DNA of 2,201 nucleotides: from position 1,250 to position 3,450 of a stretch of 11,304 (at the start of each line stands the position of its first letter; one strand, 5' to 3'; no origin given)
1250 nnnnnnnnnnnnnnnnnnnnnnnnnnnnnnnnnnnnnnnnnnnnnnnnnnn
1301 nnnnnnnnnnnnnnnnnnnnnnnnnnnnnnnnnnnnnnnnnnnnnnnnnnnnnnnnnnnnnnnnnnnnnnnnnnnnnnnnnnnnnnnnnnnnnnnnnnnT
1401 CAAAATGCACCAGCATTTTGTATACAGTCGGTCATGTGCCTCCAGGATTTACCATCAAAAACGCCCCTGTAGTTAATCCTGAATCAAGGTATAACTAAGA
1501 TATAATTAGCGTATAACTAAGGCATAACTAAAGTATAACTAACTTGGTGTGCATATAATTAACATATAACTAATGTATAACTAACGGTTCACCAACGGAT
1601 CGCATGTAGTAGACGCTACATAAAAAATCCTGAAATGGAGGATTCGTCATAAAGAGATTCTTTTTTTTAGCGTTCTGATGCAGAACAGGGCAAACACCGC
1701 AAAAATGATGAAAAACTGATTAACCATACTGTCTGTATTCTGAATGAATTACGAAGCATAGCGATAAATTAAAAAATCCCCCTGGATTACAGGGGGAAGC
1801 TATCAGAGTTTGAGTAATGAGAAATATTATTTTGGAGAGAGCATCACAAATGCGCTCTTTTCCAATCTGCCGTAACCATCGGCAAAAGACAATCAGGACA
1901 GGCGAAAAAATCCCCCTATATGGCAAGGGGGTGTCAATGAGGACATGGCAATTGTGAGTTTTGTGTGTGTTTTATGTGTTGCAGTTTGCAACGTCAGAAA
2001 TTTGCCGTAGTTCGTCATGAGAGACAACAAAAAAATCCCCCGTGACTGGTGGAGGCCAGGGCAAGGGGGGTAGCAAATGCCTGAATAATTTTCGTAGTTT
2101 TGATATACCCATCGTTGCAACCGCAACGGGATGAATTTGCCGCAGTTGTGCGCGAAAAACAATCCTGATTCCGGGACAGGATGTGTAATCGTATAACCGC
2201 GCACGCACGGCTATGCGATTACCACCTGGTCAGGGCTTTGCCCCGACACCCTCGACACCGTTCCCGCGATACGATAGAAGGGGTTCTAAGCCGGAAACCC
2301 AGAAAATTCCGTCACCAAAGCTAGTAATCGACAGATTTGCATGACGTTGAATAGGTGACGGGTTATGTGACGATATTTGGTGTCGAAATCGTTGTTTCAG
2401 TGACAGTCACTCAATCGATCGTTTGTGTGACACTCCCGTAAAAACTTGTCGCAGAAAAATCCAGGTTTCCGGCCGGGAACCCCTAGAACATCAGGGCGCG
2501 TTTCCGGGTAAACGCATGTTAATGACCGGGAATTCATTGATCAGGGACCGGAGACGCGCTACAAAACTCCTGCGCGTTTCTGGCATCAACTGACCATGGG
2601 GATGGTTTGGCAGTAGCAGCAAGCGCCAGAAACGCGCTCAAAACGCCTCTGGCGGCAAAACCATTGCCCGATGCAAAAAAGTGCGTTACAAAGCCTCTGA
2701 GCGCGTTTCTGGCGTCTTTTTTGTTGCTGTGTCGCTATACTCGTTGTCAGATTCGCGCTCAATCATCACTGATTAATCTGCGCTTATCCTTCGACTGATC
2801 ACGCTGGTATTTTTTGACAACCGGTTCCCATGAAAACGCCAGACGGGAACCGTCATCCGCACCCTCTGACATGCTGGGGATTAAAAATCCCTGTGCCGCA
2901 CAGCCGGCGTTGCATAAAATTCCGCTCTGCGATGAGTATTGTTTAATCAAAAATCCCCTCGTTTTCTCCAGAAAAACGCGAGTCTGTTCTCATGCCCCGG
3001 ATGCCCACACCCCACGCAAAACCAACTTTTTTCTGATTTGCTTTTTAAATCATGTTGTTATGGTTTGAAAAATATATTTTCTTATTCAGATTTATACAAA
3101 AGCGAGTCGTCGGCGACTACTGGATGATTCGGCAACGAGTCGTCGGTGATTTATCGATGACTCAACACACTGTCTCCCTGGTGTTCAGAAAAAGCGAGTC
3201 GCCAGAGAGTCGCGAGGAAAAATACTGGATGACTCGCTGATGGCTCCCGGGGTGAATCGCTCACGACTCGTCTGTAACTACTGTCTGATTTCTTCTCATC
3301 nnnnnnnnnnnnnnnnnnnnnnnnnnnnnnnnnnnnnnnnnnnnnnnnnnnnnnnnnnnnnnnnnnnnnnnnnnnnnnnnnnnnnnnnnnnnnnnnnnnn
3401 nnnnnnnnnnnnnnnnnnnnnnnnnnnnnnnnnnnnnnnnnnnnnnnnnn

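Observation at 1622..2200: Tandem array of paralogous hairpin/U-tract units: candidate cluster of small RNA genes on the minus strand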

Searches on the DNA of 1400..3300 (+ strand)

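Call 4: search_dna_similar(query=window:1400-3200:+, collection=plasmids, mode=near, max_rows=25)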
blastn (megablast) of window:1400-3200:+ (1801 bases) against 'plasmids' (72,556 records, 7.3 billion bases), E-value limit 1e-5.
Records with a match: 855; places in all: 892; records where one place covers at least 80% of the query: 13.
Best place of each record, by identity: >=99% 30; 95-99% 199; 90-95% 162; 80-90% 464.
By first word of the organism name: Escherichia 743; Shigella 68; Klebsiella 22; Salmonella 15; uncultured 3; Serratia 2; Corynebacterium 1; Citrobacter 1.
By predicted mobility (MOB-suite, as given by PLSDB): conjugative 545; mobilizable 264; non-mobilizable 46.
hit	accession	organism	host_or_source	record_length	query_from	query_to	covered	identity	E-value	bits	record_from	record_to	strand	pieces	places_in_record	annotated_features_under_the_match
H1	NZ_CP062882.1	Escherichia coli O157:H16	Sus scrofa domesticus,feces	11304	1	1801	100%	99.9%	0e+0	3315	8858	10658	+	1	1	none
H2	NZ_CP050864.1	Escherichia coli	Homo sapiens,colonoscopy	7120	1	1718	84%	94.3%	0e+0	2334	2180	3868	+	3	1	none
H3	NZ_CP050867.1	Escherichia coli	Homo sapiens,colonoscopy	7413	1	1718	84%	94.3%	0e+0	2334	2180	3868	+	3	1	none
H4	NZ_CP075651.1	Escherichia coli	Homo sapiens,stool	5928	154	1801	80%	97.2%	0e+0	2463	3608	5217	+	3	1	none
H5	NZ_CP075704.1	Escherichia coli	Homo sapiens,stool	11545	165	1801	79%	97.9%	0e+0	2477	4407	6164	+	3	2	none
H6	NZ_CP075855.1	Escherichia coli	Homo sapiens,stool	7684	165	1801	79%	97.9%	0e+0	2477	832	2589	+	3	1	none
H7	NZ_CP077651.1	Escherichia coli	Homo sapiens,diarrhea from outbreaks of ...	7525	154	1801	80%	96.7%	0e+0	2493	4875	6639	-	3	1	none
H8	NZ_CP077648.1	Escherichia coli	Homo sapiens,outbreaks of food poisoning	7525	154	1801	80%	96.7%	0e+0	2493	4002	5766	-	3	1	none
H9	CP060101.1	Escherichia coli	Homo sapiens,cell culture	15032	154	1801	80%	96.7%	0e+0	2493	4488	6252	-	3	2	none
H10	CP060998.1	Escherichia coli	Sheep,cell culture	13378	154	1801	80%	96.7%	0e+0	2493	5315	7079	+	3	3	none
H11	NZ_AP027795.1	Escherichia coli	-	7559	1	1718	81%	94.9%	0e+0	2281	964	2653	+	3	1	none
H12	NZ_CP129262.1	Escherichia coli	Homo sapiens,anal swab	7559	1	1718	81%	94.9%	0e+0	2281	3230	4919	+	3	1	none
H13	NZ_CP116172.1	Escherichia coli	whole organism,ICU patient rectal swab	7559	1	1718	81%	94.9%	0e+0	2281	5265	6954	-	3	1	none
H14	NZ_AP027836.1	Escherichia coli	Homo sapiens,whole organism,feces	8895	1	1718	81%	94.9%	0e+0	2281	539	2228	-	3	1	none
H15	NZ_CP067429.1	Escherichia coli O22:H8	Rectal swab of live bovine cattle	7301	154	1801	80%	94.0%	0e+0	2199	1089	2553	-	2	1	none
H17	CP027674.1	Escherichia coli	Homo sapiens,stool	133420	154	1801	74%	97.1%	0e+0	2244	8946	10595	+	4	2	none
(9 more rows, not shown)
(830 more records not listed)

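Call 8: get_annotated_region(hit=H17, flank=6000)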
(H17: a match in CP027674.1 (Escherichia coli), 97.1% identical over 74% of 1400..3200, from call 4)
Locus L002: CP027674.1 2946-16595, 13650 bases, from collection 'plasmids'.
description: Escherichia coli strain 2014C-3003 plasmid unnamed2, complete sequence
organism: Escherichia coli (NCBI taxid 562)
taxonomy: Bacteria; Pseudomonadota; Gammaproteobacteria; Enterobacterales; Enterobacteriaceae; Escherichia; Escherichia coli
host: -; source: Homo sapiens,stool; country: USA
typing (MOB-suite, as given by PLSDB): conjugative; replicon ColRNAI_rep_cluster_1857,IncFIA,IncFIB; relaxase MOBF; mating-pair formation MPF_F
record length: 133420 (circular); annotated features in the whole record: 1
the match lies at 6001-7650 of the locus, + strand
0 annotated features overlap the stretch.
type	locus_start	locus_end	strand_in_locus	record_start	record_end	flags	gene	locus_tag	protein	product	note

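Call 9: search_dna_similar(query=window:1600-2210:+, collection=plasmids, mode=distant, max_rows=40, rows=spread)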
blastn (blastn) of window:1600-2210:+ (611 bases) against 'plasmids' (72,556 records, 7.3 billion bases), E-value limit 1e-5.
Records with a match: 407; places in all: 491; records where one place covers at least 80% of the query: 30.
Best place of each record, by identity: >=99% 201; 95-99% 130; 90-95% 11; 80-90% 11; 60-80% 54.
By first word of the organism name: Escherichia 311; Yersinia 52; Shigella 21; Salmonella 14; Klebsiella 7; uncultured 1; Serratia 1.
By predicted mobility (MOB-suite, as given by PLSDB): mobilizable 272; conjugative 132; non-mobilizable 3.
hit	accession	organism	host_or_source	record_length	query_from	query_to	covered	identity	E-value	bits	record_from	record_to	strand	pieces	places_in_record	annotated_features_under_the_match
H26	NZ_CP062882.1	Escherichia coli O157:H16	Sus scrofa domesticus,feces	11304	1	611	100%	99.8%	0e+0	1098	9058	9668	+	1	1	none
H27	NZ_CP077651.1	Escherichia coli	Homo sapiens,diarrhea from outbreaks of ...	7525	1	611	100%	97.9%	0e+0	1056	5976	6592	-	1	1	none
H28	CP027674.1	Escherichia coli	Homo sapiens,stool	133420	1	611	82%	97.4%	5e-147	855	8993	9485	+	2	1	none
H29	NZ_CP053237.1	Escherichia coli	Homo sapiens,whole organism,rectal swab ...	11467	1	324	53%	97.5%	2e-153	550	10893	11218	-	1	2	none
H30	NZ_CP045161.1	Yersinia pestis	Cell culture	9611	429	571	23%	79.7%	9e-24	118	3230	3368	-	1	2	none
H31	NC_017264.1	Yersinia pestis biovar Medievalis str. Harbin 35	Homo sapiens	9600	429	571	23%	79.7%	9e-24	118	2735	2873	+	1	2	none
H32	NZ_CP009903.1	Yersinia pestis Antiqua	Microbial isolate culture,Human ...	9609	429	571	23%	79.7%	9e-24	118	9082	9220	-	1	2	none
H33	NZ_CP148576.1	Escherichia coli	Homo sapiens,single cell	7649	429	571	23%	79.7%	9e-24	118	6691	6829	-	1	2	none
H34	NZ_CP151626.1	Yersinia pestis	Marmota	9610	429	571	23%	79.7%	9e-24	118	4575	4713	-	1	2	none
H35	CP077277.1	Escherichia coli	Seth Lab strain,Seth Lab Isolate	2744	535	607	12%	82.2%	3e-10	74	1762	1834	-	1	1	none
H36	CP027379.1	Escherichia coli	Homo sapiens,stool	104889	573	611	6%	100.0%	1e-9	72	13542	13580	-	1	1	record has no annotation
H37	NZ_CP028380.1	Escherichia coli O145 str. RM9872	Bos taurus,feces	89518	573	611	6%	100.0%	1e-9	72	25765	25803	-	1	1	none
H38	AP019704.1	Escherichia coli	Homo sapiens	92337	573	611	6%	100.0%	1e-9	72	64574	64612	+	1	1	none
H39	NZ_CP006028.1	Escherichia coli O145:H28 str. RM13514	Homo sapiens,feces; clinical sample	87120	573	611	6%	100.0%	1e-9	72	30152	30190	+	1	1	none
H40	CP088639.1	Escherichia coli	Homo sapiens,blood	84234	573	611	6%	100.0%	1e-9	72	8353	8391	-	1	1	none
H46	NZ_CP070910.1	Escherichia coli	Homo sapiens,Bacterial pure ...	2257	573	611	6%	100.0%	1e-9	72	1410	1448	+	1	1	hypothetical protein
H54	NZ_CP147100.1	Escherichia coli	environmental,river water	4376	573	610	6%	100.0%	4e-9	70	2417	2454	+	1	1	none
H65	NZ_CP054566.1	Escherichia coli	Homo sapiens,whole organism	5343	575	610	6%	97.2%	2e-6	62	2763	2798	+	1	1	none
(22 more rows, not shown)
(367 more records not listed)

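Call 11: get_annotated_region(hit=H31, flank=2500)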
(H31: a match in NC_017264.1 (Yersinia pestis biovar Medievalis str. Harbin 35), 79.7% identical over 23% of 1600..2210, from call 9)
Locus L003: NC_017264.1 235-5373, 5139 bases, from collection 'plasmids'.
description: Yersinia pestis biovar Medievalis str. Harbin 35 plasmid pPCP, complete sequence
organism: Yersinia pestis biovar Medievalis str. Harbin 35 (NCBI taxid 547048)
taxonomy: Bacteria; Pseudomonadota; Gammaproteobacteria; Enterobacterales; Yersiniaceae; Yersinia; Yersinia pestis; Yersinia pestis biovar Medievalis str. Harbin 35
host: -; source: Homo sapiens; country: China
typing (MOB-suite, as given by PLSDB): mobilizable; replicon rep_cluster_2350
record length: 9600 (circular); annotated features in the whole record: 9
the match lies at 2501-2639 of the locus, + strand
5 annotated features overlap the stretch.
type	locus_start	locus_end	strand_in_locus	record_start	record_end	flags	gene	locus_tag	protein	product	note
CDS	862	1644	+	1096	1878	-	istB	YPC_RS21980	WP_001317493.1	IS21-like element IS100kyp family helper ATPase IstB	-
CDS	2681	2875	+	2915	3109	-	-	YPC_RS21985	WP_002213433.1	Rop family plasmid primer RNA-binding protein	-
CDS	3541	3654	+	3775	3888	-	-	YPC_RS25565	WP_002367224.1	hypothetical protein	-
CDS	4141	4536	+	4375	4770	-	-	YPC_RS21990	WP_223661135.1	pesticin immunity protein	-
CDS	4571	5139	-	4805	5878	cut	pst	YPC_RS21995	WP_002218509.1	pesticin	-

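Call 21: get_annotated_region(hit=H37, flank=4000)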
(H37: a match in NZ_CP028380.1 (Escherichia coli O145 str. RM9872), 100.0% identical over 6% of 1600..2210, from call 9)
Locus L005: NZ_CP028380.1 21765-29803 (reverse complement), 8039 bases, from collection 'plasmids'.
description: Escherichia coli O145 str. RM9872 plasmid pRM9872-1, complete sequence
organism: Escherichia coli O145 str. RM9872 (NCBI taxid 1055544)
taxonomy: Bacteria; Pseudomonadota; Gammaproteobacteria; Enterobacterales; Enterobacteriaceae; Escherichia; Escherichia coli; Escherichia coli O145 str. RM9872
host: -; source: Bos taurus,feces; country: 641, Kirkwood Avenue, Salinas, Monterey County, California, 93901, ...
typing (MOB-suite, as given by PLSDB): mobilizable; replicon IncFIB,IncI-gamma/K1; relaxase MOBP
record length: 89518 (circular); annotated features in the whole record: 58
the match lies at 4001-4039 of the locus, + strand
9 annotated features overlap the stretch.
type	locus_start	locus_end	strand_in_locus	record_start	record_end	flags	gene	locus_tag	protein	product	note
CDS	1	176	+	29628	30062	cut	-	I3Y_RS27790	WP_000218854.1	hypothetical protein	-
CDS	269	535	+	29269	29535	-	-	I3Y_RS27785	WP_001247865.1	hypothetical protein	-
CDS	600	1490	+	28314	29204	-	-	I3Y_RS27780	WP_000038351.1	Rpn family recombination-promoting nuclease/putative transposase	-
CDS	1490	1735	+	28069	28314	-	-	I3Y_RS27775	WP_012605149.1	hypothetical protein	-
CDS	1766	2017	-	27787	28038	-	-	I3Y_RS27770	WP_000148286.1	helix-turn-helix transcriptional regulator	-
CDS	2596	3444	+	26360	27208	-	-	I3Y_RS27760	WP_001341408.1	DUF4942 domain-containing protein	-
CDS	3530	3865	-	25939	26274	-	-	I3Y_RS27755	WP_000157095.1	molybdopterin-guanine dinucleotide biosynthesis protein MobC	-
CDS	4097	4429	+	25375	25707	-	mobA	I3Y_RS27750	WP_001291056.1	plasmid mobilization protein MobA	GO:0006355 - regulation of DNA-templated transcription [Evidence IEA]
CDS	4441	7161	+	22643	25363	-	-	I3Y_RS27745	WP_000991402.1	relaxase/mobilization nuclease domain-containing protein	-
